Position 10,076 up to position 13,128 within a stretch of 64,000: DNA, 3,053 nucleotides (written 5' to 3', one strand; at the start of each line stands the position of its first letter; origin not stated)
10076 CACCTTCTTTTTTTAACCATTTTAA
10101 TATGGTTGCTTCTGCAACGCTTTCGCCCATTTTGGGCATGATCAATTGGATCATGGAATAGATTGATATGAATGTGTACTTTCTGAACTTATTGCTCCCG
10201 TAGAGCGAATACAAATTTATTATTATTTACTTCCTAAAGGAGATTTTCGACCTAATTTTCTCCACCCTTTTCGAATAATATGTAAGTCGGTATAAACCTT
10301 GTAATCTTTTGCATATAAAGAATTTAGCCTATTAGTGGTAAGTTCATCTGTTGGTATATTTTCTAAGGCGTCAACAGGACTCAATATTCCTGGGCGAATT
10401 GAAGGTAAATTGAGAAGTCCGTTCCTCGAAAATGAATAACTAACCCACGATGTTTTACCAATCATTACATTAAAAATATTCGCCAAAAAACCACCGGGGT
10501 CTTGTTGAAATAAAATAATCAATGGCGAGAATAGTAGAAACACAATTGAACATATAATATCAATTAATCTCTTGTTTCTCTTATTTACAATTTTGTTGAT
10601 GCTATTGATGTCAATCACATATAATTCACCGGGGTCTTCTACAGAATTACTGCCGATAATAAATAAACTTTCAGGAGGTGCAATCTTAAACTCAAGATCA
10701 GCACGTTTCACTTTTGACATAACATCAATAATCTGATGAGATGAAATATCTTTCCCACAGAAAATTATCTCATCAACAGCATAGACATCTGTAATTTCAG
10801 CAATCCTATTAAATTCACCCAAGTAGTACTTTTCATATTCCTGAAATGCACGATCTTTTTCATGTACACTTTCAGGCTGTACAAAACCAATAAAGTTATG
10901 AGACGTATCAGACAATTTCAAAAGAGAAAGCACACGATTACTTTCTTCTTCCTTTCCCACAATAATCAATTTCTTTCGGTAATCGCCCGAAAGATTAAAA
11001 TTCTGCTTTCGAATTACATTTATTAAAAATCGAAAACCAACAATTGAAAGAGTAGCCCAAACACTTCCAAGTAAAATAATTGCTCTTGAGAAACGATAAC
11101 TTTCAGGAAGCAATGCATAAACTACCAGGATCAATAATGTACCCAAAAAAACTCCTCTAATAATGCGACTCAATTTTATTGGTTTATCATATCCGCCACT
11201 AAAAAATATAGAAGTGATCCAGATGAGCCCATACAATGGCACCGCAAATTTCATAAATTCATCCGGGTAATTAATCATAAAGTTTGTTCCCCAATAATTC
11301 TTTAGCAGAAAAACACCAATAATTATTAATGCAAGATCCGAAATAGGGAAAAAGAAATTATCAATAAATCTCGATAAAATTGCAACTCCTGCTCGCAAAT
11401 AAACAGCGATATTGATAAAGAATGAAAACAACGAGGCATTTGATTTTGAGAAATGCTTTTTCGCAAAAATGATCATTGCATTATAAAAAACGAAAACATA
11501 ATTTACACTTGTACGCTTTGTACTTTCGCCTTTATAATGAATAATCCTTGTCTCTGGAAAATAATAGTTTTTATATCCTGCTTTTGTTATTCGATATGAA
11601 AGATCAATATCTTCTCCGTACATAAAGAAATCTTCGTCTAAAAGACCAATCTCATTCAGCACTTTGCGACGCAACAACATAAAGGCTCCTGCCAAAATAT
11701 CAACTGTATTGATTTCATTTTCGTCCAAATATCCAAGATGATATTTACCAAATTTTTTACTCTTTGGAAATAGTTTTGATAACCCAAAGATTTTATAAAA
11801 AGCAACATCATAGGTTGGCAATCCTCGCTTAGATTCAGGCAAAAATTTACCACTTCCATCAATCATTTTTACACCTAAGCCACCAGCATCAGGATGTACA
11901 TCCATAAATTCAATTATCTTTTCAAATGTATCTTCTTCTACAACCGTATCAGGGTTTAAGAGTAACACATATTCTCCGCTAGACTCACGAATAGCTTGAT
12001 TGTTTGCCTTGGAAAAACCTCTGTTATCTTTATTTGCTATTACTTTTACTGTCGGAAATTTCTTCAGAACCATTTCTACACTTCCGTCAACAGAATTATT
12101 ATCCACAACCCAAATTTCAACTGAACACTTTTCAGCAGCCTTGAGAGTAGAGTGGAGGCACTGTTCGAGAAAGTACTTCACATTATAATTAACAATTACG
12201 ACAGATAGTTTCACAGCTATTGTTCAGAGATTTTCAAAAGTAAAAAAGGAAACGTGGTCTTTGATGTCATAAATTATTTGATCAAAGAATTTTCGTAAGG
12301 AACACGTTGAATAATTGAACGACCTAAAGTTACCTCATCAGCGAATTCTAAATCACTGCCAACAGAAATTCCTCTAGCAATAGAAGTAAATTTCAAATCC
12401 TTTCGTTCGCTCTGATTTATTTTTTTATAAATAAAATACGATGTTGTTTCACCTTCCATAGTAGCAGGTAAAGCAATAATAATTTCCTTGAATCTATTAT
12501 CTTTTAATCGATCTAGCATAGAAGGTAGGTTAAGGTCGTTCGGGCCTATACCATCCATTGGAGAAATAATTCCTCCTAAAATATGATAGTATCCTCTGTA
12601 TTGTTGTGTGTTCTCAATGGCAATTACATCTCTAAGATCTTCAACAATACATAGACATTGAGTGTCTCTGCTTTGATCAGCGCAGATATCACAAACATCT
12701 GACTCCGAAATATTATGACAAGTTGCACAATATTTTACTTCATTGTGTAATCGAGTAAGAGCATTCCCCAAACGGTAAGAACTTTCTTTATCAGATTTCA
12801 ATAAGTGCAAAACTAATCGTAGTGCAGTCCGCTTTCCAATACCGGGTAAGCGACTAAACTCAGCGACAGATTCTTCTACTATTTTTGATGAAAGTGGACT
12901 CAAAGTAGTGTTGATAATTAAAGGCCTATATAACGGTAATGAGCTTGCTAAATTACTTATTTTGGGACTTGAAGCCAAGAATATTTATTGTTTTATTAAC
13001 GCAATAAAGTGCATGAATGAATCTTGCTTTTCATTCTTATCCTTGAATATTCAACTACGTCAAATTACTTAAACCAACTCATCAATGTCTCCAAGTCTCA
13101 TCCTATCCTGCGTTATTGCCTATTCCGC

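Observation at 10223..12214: GT2 glycosyltransferase fused to a catalytically gutted polyprenyl-phosphate sugar-transferase remnant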

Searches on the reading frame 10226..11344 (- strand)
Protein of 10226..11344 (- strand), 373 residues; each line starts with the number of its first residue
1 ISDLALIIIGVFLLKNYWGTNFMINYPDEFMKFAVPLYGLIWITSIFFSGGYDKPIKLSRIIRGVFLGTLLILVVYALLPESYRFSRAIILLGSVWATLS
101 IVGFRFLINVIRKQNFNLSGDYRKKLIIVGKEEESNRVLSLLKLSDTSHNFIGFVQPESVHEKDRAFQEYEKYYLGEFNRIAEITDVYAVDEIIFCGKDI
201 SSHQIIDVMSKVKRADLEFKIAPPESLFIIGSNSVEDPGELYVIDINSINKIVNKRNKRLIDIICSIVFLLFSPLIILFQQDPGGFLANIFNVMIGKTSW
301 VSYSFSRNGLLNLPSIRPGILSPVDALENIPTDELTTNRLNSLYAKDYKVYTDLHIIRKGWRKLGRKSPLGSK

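Call 18: search_protein_representatives(protein=window:10226-11344:-)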
Query: 373 residues. Proteins with E-value up to 0.001 (for the whole library): 1530; up to 1e-10: 960; up to 1e-30: 409. The best 150 are listed.
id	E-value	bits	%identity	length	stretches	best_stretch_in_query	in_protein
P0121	4.4e-112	391.0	51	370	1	1-366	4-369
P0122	4.4e-97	341.7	46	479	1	3-365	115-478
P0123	4.4e-90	318.7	44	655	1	5-366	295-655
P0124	6.5e-86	304.9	44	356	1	6-365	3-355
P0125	6.6e-84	298.3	41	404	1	3-367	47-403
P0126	6.6e-83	295.0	54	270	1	104-366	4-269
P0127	1.5e-82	293.9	42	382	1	2-364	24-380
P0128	4.2e-82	292.4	42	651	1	3-366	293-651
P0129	1.6e-80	287.2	44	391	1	6-366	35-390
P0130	2.6e-80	286.5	41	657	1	2-368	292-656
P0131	1.4e-79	284.1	43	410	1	3-370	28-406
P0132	6.3e-79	281.9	41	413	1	2-367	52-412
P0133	6.9e-79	281.8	45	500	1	3-366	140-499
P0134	7.3e-79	281.7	42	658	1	3-365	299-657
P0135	2.4e-78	280.0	41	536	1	6-365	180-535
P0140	1.4e-75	270.9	42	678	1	3-368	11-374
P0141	2.9e-75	269.9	42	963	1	2-368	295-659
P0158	8.4e-70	251.9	41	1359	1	2-368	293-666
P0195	5.6e-60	219.6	37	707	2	171-370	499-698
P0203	6.1e-58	212.9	35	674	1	3-361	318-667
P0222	4.1e-55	203.6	36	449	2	175-366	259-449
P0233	1.3e-52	195.4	32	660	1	5-367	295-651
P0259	5.2e-49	183.5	33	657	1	3-357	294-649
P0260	5.4e-49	183.4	36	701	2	3-159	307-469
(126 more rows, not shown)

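Call 19: search_protein_families(library=pfam, proteins=[P0195, P0260, P0141, P0158, P0140, P0233, P0259, P0121, P0222, P0203], max_evalue=0.01)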
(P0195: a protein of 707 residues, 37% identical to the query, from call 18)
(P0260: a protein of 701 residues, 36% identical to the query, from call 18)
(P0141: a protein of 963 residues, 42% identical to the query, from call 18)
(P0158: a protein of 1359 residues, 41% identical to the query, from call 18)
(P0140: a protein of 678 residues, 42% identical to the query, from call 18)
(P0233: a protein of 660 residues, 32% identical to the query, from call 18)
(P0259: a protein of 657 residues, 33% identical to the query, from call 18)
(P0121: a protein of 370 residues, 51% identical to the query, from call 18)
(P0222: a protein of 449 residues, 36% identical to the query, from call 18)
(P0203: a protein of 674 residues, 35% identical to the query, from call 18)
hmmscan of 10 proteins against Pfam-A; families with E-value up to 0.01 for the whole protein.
P0195 (707 aa): 3 families
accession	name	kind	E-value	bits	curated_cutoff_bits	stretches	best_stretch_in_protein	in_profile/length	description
PF00535.33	Glycos_transf_2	-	6.4e-20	72.2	23.3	1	19-138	1-122/168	Glycosyl transferase family 2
PF13641.12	Glyco_tranf_2_3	-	5e-18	66.4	27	1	18-250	3-220/230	Glycosyltransferase like family 2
PF13632.12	Glyco_trans_2_3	-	1.6e-07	31.7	27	1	99-307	3-172/198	Glycosyl transferase family group 2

P0260 (701 aa): 6 families
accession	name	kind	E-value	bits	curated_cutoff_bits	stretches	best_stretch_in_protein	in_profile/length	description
PF00535.33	Glycos_transf_2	-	7.5e-24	85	23.3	1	16-200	1-164/168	Glycosyl transferase family 2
PF13641.12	Glyco_tranf_2_3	-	2.9e-15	57.4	27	1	15-247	3-218/230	Glycosyltransferase like family 2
PF13632.12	Glyco_trans_2_3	-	4.5e-10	40.1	27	1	96-314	1-180/198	Glycosyl transferase family group 2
PF10111.15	Glyco_tranf_2_2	-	3.4e-09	37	27.3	2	189-243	164-217/276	Glycosyltransferase like family 2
PF02709.20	Glyco_transf_7C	-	0.00051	20.1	23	1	188-229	19-61/78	N-terminal domain of galactosyltransferase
PF13727.12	CoA_binding_3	-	0.0045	17.5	25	0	368-550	20-163/175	CoA-binding domain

P0141 (963 aa): 6 families
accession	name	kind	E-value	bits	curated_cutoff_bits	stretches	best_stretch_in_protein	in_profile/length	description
PF00535.33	Glycos_transf_2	-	3.9e-22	79.4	23.3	1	7-135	1-131/168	Glycosyl transferase family 2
PF13641.12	Glyco_tranf_2_3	-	1.5e-18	68.1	27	1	6-238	3-220/230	Glycosyltransferase like family 2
PF13632.12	Glyco_trans_2_3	-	4.6e-11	43.4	27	1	87-308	3-192/198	Glycosyl transferase family group 2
PF05036.18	SPOR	-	5.1e-05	24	21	1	892-954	5-74/76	SPOR domain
PF13727.12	CoA_binding_3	-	5.4e-05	23.7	25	1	366-499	31-161/175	CoA-binding domain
PF13712.12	Glyco_tranf_2_5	-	0.00039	20.6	27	1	67-235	38-195/210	Glycosyltransferase like family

P0158 (1359 aa): 7 families
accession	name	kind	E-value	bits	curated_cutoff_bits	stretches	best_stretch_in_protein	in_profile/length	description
PF00535.33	Glycos_transf_2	-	2.1e-24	86.8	23.3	1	5-151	1-132/168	Glycosyl transferase family 2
PF13641.12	Glyco_tranf_2_3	-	1.8e-21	77.7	27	1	2-234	1-218/230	Glycosyltransferase like family 2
PF13632.12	Glyco_trans_2_3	-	1.5e-09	38.4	27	1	83-280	1-169/198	Glycosyl transferase family group 2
PF10111.15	Glyco_tranf_2_2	-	1.1e-05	25.5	27.3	0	30-103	27-104/276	Glycosyltransferase like family 2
PF02709.20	Glyco_transf_7C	-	0.00025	21.1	23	1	170-222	14-67/78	N-terminal domain of galactosyltransferase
PF13506.12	Glyco_transf_21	-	0.0006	19.8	21.7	0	160-219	87-146/174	Glycosyl transferase family 21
PF13727.12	CoA_binding_3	-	0.0069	16.9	25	0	353-484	18-148/175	CoA-binding domain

P0140 (678 aa): 3 families
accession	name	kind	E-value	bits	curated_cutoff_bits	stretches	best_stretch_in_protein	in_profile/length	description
PF13727.12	CoA_binding_3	-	1.7e-06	28.6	25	1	81-211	31-158/175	CoA-binding domain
PF13620.12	CarboxypepD_reg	-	3.3e-05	24.6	32.3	1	412-481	2-71/82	Carboxypeptidase regulatory-like domain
PF05036.18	SPOR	-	0.0022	18.7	21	0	606-670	4-75/76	SPOR domain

P0233 (660 aa): 7 families
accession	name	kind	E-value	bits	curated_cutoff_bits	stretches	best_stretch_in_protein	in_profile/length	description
PF00535.33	Glycos_transf_2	-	8.5e-25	88.1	23.3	1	4-144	1-132/168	Glycosyl transferase family 2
PF13641.12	Glyco_tranf_2_3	-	9.2e-20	72.1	27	1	3-231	3-216/230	Glycosyltransferase like family 2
PF13632.12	Glyco_trans_2_3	-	5.6e-09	36.5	27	1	82-335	1-195/198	Glycosyl transferase family group 2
PF13727.12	CoA_binding_3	-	6.8e-07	29.9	25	1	354-480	22-147/175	CoA-binding domain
PF13506.12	Glyco_transf_21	-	0.003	17.5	21.7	0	167-222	95-150/174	Glycosyl transferase family 21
PF10111.15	Glyco_tranf_2_2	-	0.0048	16.8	27.3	0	30-102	28-104/276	Glycosyltransferase like family 2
PF11255.13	DUF3054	-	0.0087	16.9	25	0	306-385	12-97/110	Protein of unknown function (DUF3054)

P0259 (657 aa): 6 families
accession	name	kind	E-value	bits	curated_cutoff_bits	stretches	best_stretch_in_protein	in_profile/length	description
PF00535.33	Glycos_transf_2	-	7.4e-24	85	23.3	1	4-190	1-167/168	Glycosyl transferase family 2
PF13641.12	Glyco_tranf_2_3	-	1.6e-20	74.6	27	1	3-234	3-218/230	Glycosyltransferase like family 2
PF13632.12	Glyco_trans_2_3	-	1.6e-10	41.6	27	1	166-295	63-188/198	Glycosyl transferase family group 2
PF10111.15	Glyco_tranf_2_2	-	3e-05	24.1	27.3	1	11-225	10-213/276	Glycosyltransferase like family 2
PF13712.12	Glyco_tranf_2_5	-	9.6e-05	22.6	27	1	66-235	39-197/210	Glycosyltransferase like family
PF13506.12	Glyco_transf_21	-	0.0014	18.6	21.7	0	160-223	87-150/174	Glycosyl transferase family 21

P0121 (370 aa): 0 families

P0222 (449 aa): 1 family
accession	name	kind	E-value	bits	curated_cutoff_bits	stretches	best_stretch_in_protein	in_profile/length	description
PF02397.22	Bac_transf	-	0.0022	18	27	0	371-445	91-175/179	Bacterial sugar transferase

P0203 (674 aa): 5 families
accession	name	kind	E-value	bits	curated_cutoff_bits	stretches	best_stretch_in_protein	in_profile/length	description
PF00535.33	Glycos_transf_2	-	2.3e-25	89.9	23.3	1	30-210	1-163/168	Glycosyl transferase family 2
PF13641.12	Glyco_tranf_2_3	-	6.5e-17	62.8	27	1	29-257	3-217/230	Glycosyltransferase like family 2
PF13632.12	Glyco_trans_2_3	-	9.2e-10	39.1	27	1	195-259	68-130/198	Glycosyl transferase family group 2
PF10111.15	Glyco_tranf_2_2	-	5.3e-07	29.8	27.3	1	31-132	2-109/276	Glycosyltransferase like family 2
PF13712.12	Glyco_tranf_2_5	-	6.3e-07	29.8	27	1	91-256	40-194/210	Glycosyltransferase like family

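Call 38: predict_structure(alignment_id=A3)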
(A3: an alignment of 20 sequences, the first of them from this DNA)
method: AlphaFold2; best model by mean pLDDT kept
length: 373 residues; sequences in the alignment: 20
mean_pLDDT: 77.1   pTM: 0.40
mean pLDDT of the five models: 77.1, 75.7, 74.2, 73.3, 73.1
residues with pLDDT >= 90: 51; 70-90: 228; 50-70: 71; < 50: 23
segments of 3 or more residues with pLDDT < 50: 161-164, 231-246, 371-373
pLDDT, mean of each block of 10 residues (from residue 1): 89 85 80 87 89 78 91 87 78 89 83 60 76 81 63 76 54 81 82 82 73 69 65 38 50 86 92 88 87 90 68 78 77 70 76 88 78 42
secondary structure, 60 per line:
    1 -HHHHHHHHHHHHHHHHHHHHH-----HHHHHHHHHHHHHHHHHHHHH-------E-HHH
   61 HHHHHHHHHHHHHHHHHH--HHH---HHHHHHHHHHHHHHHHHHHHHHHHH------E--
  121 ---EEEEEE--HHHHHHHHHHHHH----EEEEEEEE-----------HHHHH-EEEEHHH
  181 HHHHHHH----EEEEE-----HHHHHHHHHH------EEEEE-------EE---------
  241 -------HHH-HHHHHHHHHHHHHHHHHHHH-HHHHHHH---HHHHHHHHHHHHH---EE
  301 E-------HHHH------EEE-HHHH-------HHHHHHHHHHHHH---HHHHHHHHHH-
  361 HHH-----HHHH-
elements in order: H2-22 H28-48 H58-78 H87-111 E124-129 H132-144 E149-156 H168-172 E174-177 H178-187 E192-196 H202-211 E218-222 H252-271 H273-279 H283-295 E299-301 H309-312 E319-321 H323-326 H334-346 H350-359 H369-372

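Call 40: fold_search(model_id=the predicted structure, library=pdb)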
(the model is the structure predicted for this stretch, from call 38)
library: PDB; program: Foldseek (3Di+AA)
matches with E <= 10: 1152; with E <= 0.001: 1
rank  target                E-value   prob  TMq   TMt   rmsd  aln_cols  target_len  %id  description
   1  8t53_A                8.6e-10  1.00  0.33  0.32  12.7       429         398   16  S. enterica WbaP in a styrene maleic acid liponanoparticle (released 2024-02-14)
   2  3nkl_A                2.3e-03  1.00  0.23  0.60   4.2       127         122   14  Crystal Structure of UDP-D-Quinovosamine 4-Dehydrogenase from Vibrio fischeri (released 2010-08-18)
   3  3nkl_B                3.0e-03  1.00  0.20  0.56   4.4       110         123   13  Crystal Structure of UDP-D-Quinovosamine 4-Dehydrogenase from Vibrio fischeri (released 2010-08-18)
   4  4gx2_B                5.4e-03  0.94  0.19  0.14  16.9       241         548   14  GsuK channel bound to NAD (released 2012-12-26)
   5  8rsq                  5.4e-03  0.51  0.15  0.14  14.6       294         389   12  Crystal structure of marine actinobacteria clade rhodopsin (MAR) - human GTPase Arf1 (L8K,Q71L) chimera; Ground state (released 2025-04-02)
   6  3fpj_B                8.3e-03  0.69  0.15  0.21  20.5       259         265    9  Crystal Structure of E81Q mutant of MtNAS in complex with S-ADENOSYLMETHIONINE (released 2009-10-06)
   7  3fpe_A                1.6e-02  0.77  0.19  0.25  21.2       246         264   10  Crystal Structure of MtNAS in complex with thermonicotianamine (released 2009-10-06)
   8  3fpg_A                2.4e-02  0.69  0.19  0.26  21.2       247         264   10  Crystal Structure of E81Q mutant of MtNAS (released 2009-10-06)
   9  3wgo_B                2.6e-02  1.00  0.20  0.23   3.5       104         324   15  Crystal structure of Q154L/T173I/R199M/P248S/H249/N276S mutant of meso-dapdh from Clostridium tetani E88 (released 2014-08-20)
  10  3wg9_C                3.4e-02  0.96  0.22  0.37  12.1       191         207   14  Crystal structure of RSP, a Rex-family repressor (released 2014-08-13)
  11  5zz7_B                3.8e-02  0.92  0.21  0.36  12.9       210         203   10  Redox-sensing transcriptional repressor Rex (released 2018-11-07)
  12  9zuz_A                3.8e-02  0.80  0.19  0.24  14.3       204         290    9  Translation Initiation Factor eIF-2B complex with the Isohexide Diamine GSK735 (released 2026-03-04)
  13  3ecs_C                4.0e-02  0.77  0.19  0.23  15.0       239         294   10  Crystal structure of human eIF2B alpha (released 2009-09-01)
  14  8gh9_B                4.2e-02  0.54  0.19  0.10  21.1       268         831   11  Cryo-EM structure of hSlo1 in total membrane vesicles (released 2023-05-10)
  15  3aet_B                4.4e-02  0.91  0.19  0.17  14.7       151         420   13  Structure of the light-independent protochlorophyllide reductase catalyzing a key reduction for greening in the dark (released 2010-04-21)
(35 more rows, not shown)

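Call 41: search_solved_structures(query=A3, max_evalue=10, show_alignments=3)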
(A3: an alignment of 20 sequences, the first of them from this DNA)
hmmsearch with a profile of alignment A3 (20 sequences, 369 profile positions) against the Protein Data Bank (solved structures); distinct sequences matched with E-value up to 10: 6.
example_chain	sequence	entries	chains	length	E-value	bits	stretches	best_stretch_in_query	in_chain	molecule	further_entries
30us_A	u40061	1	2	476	1.1e-06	30.9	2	278-361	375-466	UDP-Gal::undecaprenolphosphate Gal-1-P transferase WbaP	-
9s7s_A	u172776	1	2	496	1.3e-06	30.7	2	278-361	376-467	UDP-Gal::undecaprenolphosphate Gal-1-P transferase WbaP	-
30wc_A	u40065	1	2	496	1.3e-06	30.7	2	278-361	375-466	Undecaprenyl-phosphate galactose phosphotransferase WbaP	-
9s8l_A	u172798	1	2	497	1.3e-06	30.6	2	278-361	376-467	UDP-Gal::undecaprenolphosphate Gal-1-P transferase WbaP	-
8t53_A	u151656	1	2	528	0.0016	20.5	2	247-280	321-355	Undecaprenyl-phosphate galactose phosphotransferase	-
6iic_A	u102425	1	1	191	0.97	11.3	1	202-255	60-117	VP1 of Mud crab dicistrovirus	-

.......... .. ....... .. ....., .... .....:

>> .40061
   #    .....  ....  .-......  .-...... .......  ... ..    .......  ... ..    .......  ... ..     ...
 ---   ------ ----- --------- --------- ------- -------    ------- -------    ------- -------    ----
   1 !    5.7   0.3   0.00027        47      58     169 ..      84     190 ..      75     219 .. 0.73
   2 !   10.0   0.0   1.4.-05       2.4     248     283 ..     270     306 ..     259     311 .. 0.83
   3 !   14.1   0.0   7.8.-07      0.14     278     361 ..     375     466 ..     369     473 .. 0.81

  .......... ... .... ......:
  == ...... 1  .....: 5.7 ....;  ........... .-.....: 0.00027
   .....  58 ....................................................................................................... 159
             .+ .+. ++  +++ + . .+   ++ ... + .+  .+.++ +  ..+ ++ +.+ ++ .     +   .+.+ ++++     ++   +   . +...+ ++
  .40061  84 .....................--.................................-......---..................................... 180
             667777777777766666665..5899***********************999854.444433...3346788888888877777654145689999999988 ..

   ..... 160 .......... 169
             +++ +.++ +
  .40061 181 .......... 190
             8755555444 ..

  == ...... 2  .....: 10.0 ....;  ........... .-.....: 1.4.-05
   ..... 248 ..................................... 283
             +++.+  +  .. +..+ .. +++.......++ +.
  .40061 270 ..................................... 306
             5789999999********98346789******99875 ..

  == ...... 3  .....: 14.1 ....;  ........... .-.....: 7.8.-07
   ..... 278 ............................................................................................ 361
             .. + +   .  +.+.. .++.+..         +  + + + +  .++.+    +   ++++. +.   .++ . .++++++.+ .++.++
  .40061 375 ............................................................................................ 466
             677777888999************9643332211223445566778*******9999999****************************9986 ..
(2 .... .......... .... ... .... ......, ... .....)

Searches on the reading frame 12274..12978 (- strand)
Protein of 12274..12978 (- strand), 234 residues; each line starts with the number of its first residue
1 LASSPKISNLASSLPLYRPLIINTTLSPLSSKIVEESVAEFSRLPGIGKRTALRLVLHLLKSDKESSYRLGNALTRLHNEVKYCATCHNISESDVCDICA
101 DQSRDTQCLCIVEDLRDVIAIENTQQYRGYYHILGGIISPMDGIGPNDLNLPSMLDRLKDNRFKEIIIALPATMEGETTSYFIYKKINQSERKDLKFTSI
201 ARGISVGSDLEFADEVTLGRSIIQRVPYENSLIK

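Call 43: search_protein_families(library=pfam, proteins=[window:12274-12978:-], max_evalue=0.001)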
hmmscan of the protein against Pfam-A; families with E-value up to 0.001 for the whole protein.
window:12274-12978:- (234 aa): 6 families
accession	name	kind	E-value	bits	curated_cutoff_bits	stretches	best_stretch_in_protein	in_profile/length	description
PF13662.12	Toprim_4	-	2.1e-21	76.4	25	1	108-188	2-75/85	Toprim domain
PF21176.3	RecR_HhH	-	1.4e-11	44.4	27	1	38-76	5-43/45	RecR, helix-hairpin-helix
PF01751.28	Toprim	-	2.2e-09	37.8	23.1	1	109-199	2-95/96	Toprim domain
PF02132.21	RecR_ZnF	-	5.5e-09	36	22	1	81-101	1-21/21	RecR, Cys4-zinc finger domain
PF21175.2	RecR_C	-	6.3e-09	35.5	22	1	203-225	1-23/24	RecR, C-terminal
PF14520.12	HHH_5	-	9.1e-05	23.3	27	1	32-59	28-55/57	Helix-hairpin-helix domain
